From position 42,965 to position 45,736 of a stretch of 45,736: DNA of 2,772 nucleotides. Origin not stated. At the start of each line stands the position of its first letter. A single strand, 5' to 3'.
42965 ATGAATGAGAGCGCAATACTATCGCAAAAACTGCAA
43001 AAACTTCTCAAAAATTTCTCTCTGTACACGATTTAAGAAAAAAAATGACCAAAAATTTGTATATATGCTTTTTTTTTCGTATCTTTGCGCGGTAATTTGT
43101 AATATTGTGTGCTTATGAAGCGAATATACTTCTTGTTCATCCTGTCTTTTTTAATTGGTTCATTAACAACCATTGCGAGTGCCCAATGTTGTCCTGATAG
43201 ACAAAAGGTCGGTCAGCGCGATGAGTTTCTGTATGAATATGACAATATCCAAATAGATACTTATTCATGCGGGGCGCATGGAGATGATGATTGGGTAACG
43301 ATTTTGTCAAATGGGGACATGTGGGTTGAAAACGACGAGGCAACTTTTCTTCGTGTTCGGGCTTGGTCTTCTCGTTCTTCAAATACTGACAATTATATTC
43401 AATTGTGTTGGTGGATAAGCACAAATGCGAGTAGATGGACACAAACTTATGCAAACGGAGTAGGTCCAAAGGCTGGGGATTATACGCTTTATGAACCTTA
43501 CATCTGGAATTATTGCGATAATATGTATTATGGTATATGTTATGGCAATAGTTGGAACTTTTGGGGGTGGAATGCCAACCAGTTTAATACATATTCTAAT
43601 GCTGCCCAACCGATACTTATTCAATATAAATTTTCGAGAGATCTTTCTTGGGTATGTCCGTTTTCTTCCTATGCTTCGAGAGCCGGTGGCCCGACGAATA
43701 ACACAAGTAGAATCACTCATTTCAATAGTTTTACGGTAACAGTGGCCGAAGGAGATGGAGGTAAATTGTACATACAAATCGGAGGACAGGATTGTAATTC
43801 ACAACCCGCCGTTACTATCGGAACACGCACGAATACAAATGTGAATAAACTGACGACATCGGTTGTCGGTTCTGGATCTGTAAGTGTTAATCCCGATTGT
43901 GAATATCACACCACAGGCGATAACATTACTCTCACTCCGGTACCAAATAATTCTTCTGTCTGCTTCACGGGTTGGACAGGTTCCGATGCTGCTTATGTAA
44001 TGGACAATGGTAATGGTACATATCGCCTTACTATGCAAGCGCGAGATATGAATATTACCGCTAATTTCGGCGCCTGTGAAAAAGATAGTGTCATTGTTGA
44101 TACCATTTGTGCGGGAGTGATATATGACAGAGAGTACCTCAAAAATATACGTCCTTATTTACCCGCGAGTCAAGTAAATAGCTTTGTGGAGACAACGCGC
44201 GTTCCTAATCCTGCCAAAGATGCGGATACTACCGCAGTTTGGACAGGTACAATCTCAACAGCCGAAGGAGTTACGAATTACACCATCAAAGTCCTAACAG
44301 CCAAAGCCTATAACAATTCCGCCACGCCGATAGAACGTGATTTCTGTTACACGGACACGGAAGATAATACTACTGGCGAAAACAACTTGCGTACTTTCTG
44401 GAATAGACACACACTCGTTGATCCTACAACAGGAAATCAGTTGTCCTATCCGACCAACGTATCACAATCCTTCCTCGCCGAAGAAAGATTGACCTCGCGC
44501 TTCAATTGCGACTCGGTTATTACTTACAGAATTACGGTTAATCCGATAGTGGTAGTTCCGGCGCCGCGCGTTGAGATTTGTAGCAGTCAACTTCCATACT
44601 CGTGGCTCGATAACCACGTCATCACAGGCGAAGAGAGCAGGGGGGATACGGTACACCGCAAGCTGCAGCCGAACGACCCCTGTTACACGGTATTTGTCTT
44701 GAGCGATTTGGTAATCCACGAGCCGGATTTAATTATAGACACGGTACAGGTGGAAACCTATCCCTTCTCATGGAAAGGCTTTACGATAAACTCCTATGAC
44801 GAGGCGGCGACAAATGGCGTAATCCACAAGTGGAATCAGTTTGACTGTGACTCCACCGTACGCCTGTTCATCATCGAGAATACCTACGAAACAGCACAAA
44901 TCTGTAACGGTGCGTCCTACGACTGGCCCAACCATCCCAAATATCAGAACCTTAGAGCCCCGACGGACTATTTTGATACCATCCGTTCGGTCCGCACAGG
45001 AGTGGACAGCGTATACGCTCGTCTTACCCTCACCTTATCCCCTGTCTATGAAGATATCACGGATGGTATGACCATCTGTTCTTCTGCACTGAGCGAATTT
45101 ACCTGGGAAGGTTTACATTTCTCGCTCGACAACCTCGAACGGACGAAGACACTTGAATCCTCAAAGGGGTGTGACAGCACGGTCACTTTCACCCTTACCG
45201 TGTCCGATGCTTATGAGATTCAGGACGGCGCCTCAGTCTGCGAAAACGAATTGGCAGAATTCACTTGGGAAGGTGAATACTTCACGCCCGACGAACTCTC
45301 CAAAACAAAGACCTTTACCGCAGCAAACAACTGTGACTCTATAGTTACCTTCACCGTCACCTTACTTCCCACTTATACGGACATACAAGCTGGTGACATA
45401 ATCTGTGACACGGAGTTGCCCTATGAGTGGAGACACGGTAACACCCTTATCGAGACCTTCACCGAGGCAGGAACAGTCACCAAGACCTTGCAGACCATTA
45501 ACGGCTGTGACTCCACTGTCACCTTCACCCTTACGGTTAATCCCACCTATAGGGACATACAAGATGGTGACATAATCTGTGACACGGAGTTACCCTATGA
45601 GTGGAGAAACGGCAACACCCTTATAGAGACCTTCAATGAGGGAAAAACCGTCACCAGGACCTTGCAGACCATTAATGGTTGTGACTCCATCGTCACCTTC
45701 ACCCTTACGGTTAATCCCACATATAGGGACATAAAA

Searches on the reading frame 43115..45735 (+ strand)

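Call 69: search_protein_families(library=pfam, proteins=[window:43115-45735:+], max_evalue=0.001)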
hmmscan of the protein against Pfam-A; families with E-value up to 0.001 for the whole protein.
window:43115-45735:+ (873 aa): 1 family
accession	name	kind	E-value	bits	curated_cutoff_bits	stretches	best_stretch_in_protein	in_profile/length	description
PF18998.6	Flg_new_2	-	9.2e-08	32.4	23.6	1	246-318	3-69/73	Divergent InlB B-repeat domain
